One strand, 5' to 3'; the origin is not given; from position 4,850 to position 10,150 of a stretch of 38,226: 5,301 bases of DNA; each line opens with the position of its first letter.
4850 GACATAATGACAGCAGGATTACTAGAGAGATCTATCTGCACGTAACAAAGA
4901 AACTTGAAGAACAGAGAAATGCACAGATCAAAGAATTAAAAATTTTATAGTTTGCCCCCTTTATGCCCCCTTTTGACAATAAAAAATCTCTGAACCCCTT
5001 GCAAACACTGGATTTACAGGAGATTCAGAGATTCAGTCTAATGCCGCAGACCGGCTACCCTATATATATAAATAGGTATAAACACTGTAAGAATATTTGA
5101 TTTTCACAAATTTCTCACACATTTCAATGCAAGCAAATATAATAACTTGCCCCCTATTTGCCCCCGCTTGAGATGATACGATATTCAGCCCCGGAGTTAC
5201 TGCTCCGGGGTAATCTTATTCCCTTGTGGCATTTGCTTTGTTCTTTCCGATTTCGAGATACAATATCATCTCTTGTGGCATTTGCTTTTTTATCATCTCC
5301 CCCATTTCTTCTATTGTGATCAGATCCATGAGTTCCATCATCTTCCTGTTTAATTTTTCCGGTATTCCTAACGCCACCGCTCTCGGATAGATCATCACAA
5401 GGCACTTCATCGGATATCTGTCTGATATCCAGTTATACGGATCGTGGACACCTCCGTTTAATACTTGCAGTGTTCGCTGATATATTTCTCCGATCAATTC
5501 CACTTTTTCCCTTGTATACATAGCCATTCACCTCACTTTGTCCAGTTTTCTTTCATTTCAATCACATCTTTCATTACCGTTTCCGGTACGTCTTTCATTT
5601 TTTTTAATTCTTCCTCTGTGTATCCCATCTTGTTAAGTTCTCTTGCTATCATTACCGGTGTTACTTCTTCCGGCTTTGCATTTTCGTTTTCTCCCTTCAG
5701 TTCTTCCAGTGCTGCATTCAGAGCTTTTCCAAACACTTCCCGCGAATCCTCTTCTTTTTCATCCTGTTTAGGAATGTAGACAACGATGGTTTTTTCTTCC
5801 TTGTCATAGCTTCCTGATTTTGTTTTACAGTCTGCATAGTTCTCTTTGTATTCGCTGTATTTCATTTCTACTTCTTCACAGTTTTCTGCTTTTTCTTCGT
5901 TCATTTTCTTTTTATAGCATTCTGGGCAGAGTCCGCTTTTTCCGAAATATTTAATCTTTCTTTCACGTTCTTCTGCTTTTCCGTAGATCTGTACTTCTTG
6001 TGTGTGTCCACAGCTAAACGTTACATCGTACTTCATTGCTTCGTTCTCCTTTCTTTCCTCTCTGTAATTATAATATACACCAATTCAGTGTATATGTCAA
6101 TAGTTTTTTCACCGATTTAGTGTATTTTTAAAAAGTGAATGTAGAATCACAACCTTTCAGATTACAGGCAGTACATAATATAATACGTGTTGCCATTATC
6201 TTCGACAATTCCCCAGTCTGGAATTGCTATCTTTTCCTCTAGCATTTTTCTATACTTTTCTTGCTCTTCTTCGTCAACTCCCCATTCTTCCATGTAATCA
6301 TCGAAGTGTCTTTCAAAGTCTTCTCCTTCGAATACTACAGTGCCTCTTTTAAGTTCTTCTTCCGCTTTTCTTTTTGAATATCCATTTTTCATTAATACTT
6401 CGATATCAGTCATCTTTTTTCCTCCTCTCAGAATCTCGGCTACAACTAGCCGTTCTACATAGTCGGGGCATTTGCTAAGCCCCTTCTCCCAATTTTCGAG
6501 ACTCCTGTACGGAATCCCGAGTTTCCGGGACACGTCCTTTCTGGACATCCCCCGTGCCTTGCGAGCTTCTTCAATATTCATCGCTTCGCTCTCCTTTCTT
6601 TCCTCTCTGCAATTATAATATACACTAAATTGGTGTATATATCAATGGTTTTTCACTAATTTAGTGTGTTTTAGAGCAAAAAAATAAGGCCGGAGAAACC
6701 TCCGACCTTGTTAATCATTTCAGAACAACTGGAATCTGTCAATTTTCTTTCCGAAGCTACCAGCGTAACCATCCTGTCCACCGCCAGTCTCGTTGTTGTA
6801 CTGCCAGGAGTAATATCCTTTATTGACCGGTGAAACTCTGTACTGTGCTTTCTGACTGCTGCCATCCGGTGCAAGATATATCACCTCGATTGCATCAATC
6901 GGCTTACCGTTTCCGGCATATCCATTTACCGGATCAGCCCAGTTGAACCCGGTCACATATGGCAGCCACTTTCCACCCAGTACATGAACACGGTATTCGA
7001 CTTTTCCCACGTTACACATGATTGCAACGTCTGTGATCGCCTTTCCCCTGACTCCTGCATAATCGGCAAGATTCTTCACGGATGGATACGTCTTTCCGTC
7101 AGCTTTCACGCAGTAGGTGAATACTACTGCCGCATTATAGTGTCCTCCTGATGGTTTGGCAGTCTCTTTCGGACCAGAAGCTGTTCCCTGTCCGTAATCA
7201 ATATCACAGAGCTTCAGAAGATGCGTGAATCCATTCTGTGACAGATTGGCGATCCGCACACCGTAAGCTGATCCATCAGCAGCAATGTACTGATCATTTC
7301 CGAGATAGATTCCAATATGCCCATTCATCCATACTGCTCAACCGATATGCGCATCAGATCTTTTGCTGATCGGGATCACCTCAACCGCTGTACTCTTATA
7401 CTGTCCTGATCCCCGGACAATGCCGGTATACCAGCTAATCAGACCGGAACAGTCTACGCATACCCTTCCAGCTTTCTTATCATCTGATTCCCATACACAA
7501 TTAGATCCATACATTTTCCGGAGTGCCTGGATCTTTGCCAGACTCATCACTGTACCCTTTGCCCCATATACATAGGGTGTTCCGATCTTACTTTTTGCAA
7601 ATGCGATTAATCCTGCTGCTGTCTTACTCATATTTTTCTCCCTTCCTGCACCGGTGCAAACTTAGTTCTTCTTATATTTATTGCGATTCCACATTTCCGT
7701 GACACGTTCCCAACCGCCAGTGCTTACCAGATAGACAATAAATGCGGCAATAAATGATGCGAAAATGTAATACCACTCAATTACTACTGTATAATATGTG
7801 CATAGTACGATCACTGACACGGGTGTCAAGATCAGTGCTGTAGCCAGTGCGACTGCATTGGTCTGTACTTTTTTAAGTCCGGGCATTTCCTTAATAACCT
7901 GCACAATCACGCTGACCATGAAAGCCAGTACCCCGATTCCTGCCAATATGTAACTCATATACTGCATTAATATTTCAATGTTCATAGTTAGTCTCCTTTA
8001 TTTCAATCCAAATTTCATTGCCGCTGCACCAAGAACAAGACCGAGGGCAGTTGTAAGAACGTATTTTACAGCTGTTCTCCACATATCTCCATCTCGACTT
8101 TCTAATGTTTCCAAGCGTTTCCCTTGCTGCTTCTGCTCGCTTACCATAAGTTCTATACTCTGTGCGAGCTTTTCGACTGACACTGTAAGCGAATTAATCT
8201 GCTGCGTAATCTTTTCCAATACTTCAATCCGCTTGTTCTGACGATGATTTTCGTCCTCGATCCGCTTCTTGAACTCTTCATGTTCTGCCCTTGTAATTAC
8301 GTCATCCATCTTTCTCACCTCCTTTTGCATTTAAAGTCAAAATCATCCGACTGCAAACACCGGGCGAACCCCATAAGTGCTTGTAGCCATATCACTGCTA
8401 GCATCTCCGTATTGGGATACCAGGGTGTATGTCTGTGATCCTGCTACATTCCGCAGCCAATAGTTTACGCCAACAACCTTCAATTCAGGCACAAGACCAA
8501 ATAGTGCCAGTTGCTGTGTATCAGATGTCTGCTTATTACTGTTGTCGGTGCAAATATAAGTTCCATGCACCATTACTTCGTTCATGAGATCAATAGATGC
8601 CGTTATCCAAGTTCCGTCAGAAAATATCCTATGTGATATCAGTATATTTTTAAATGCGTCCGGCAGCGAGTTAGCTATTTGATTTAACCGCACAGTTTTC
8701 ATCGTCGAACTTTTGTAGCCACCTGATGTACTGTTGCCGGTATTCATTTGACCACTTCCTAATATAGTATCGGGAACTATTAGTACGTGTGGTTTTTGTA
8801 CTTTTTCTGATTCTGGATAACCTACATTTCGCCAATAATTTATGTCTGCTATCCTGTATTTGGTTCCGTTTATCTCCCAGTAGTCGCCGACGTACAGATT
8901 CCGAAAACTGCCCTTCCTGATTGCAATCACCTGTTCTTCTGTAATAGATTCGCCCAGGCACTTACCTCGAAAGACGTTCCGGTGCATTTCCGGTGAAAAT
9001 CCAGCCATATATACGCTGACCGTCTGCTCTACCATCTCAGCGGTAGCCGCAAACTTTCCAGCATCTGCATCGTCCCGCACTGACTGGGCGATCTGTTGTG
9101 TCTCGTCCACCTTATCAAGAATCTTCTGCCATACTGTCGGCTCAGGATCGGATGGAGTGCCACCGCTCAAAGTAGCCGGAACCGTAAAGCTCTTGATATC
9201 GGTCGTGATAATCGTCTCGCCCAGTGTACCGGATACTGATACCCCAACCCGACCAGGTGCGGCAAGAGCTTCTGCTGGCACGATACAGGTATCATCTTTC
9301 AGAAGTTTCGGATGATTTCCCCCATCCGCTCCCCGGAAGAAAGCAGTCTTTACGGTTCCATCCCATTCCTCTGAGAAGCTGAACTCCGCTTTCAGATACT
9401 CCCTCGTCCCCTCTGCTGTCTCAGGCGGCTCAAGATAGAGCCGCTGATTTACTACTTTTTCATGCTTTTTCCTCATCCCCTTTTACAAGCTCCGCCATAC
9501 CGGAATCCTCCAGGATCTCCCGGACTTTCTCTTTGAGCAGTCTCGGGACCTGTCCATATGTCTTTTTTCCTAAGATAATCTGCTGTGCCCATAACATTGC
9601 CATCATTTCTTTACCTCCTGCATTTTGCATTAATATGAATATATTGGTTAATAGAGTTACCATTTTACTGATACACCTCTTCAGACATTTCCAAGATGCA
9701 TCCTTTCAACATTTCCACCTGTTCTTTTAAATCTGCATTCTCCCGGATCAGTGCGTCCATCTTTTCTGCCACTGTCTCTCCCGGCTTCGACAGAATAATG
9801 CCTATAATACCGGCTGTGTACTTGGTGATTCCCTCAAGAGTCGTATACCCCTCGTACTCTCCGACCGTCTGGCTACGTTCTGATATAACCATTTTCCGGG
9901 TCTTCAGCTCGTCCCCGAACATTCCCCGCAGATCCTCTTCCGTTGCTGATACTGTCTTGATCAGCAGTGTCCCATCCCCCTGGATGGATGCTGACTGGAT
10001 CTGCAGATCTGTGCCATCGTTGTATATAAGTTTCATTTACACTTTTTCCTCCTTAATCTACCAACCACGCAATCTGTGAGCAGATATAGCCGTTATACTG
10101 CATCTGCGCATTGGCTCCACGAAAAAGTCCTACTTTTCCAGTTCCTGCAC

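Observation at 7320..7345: NlpC/P60 endolysin interrupted by an in-frame TGA inside a 30-nt quasi-duplication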

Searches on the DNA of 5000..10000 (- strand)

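Call 40: search_dna_similar(query=window:5000-10000:-, collection=phages, mode=near, max_rows=15)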
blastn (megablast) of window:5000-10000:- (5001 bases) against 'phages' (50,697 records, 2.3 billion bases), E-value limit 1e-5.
Records with a match: 1; places in all: 1; records where one place covers at least 80% of the query: 0.
Best place of each record, by identity: 90-95% 1.
By first word of the organism name: Bacteriophage 1.
By host as written in the record: - 1.
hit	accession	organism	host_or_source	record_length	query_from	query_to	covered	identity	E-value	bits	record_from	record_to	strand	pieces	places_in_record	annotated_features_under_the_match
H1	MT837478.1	Bacteriophage sp.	human fecal samples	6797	1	330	7%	93.9%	4e-138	499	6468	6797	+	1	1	record has no annotation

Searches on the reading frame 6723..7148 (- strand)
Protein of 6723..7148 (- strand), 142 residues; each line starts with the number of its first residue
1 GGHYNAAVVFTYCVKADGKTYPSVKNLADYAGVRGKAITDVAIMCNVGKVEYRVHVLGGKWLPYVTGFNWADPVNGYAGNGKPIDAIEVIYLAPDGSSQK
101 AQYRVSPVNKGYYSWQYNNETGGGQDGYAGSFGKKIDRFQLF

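Call 37: search_protein_families(library=pfam, proteins=[window:6723-7148:-], max_evalue=10)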
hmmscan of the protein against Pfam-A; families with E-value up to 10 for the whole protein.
seq(142 aa): 0 families

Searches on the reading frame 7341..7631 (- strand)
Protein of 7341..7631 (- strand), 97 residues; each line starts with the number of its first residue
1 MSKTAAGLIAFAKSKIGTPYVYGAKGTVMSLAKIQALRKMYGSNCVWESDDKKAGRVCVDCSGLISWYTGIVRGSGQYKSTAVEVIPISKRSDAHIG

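Call 6: search_protein_families(library=pfam, proteins=[window:7341-7631:-], max_evalue=0.1)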
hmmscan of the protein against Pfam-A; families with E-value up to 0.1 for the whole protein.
seq(97 aa): 0 families

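Call 11: list_cluster_members(proteins=[window:7341-7631:-, window:6723-7328:-, P0001])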
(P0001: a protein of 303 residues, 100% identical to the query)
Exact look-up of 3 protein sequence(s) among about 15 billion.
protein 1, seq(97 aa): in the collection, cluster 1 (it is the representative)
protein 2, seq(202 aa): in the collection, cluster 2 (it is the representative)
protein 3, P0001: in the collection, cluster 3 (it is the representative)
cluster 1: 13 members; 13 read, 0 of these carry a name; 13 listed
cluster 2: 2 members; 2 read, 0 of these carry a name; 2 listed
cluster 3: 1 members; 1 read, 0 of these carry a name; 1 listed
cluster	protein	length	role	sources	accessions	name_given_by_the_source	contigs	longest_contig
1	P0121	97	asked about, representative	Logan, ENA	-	-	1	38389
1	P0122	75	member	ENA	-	-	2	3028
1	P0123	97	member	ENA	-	-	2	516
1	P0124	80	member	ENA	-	-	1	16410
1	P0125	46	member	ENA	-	-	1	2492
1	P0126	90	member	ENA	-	-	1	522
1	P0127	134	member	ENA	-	-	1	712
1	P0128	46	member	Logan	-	-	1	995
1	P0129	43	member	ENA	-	-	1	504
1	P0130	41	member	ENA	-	-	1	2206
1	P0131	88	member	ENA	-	-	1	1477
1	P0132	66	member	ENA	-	-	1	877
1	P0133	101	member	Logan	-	-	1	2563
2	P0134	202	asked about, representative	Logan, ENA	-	-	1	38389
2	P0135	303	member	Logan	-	-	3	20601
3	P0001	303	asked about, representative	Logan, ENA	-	-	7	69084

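Call 12: find_encoding_contigs(protein=window:7341-7631:-, flank=10000, max_places=10)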
Protein seq(97 aa) (97 aa): 2 contigs read that carry it; 2 places shown.
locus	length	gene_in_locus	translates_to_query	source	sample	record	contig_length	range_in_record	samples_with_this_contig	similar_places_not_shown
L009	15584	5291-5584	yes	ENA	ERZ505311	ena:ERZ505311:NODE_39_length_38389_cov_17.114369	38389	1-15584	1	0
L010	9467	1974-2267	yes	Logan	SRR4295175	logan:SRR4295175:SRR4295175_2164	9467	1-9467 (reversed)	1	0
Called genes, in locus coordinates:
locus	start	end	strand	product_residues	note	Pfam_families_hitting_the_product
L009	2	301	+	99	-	?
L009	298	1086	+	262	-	-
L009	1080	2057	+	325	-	-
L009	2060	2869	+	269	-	-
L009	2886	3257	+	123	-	-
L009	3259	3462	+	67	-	PF23792:CD1375-like (weak)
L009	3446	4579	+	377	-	PF19789:DUF6273 (faint)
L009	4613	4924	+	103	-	-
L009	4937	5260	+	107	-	-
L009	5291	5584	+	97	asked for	-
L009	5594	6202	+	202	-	-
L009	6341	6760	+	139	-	PF01381:HTH_3 (weak), PF12844:HTH_19 (faint)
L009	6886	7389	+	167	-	-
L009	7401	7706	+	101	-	-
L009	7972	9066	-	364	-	PF00589:Phage_integrase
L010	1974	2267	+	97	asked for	-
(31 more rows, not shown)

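Call 14: find_encoding_contigs(protein=P0123, flank=10000, max_places=10)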
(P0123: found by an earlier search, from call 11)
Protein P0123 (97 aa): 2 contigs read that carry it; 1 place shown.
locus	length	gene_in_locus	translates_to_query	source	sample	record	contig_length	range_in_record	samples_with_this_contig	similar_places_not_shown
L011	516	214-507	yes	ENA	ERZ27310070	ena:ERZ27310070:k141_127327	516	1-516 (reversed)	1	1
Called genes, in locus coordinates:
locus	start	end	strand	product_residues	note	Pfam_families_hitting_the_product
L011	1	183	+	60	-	?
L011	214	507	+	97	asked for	-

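Call 15: find_encoding_contigs(protein=P0133, flank=5000, max_places=4)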
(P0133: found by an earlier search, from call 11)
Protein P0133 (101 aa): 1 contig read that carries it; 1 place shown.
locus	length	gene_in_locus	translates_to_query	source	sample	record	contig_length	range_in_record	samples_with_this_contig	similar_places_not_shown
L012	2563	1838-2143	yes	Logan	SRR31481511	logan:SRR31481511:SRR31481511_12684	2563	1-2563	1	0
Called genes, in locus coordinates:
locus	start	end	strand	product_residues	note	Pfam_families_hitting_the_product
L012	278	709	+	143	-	-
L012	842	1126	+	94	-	-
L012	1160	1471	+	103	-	-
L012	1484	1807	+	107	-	-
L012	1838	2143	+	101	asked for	-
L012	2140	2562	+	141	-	?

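Call 45: find_encoding_contigs(protein=P0124, flank=3000, max_places=3)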
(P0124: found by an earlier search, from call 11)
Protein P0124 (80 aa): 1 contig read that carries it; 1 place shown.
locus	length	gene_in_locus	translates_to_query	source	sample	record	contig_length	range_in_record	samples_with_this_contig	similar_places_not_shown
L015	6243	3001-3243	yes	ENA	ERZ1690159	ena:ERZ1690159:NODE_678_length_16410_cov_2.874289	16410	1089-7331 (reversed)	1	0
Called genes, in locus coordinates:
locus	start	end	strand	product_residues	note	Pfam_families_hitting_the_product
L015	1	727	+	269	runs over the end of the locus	-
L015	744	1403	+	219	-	-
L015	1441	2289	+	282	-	-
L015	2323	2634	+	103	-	-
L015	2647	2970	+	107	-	-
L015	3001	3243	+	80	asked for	-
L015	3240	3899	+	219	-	-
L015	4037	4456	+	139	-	PF01381:HTH_3 (weak), PF12844:HTH_19 (faint)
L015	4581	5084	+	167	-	-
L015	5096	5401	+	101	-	-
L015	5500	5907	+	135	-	PF01471:PG_binding_1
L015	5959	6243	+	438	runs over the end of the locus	PF01841:Transglut_core, PF04473:DUF553 (weak)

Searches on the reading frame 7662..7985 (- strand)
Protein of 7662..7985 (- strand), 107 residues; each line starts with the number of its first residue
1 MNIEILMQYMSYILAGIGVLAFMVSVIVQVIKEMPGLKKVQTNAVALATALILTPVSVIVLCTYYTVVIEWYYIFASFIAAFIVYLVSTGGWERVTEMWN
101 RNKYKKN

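Call 22: search_protein_families(library=phrogs, proteins=[window:7662-7985:-], max_evalue=0.001)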
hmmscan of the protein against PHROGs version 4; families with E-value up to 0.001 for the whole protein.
window:7662-7985:- (107 aa): 1 family
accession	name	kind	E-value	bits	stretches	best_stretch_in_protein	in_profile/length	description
phrog_18218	-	unknown function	4.4e-38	131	1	1-106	1-106/108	-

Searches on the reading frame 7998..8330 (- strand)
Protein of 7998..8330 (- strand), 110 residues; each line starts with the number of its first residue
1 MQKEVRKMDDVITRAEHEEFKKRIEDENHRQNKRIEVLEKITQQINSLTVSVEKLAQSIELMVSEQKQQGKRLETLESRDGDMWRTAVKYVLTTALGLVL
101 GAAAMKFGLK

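Call 22: search_protein_families(library=phrogs, proteins=[window:7998-8330:-], max_evalue=0.001)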
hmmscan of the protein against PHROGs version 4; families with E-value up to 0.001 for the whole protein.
window:7998-8330:- (110 aa): 1 family
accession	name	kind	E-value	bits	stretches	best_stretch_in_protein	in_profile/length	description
phrog_937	-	other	6.7e-19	69.3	1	15-109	7-112/115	hemolysin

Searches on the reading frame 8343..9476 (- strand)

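Call 22: search_protein_families(library=phrogs, proteins=[window:8343-9476:-], max_evalue=0.001)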
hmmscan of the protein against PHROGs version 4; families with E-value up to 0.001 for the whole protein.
window:8343-9476:- (377 aa): 2 families
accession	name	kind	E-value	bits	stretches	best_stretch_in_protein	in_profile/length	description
phrog_19695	-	unknown function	4.8e-08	34.4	1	23-127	24-131/164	-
phrog_21980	-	unknown function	2.5e-05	25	0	224-374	92-237/241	-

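Call 51: search_protein_families(library=pfam, proteins=[window:8343-9476:-], max_evalue=0.001)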
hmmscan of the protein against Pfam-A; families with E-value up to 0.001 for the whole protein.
window:8343-9476:- (377 aa): 1 family
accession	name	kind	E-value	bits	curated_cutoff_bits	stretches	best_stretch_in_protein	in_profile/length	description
PF19789.6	DUF6273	-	0.00064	20.1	23.5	0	311-376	113-170/172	Domain of unknown function (DUF6273)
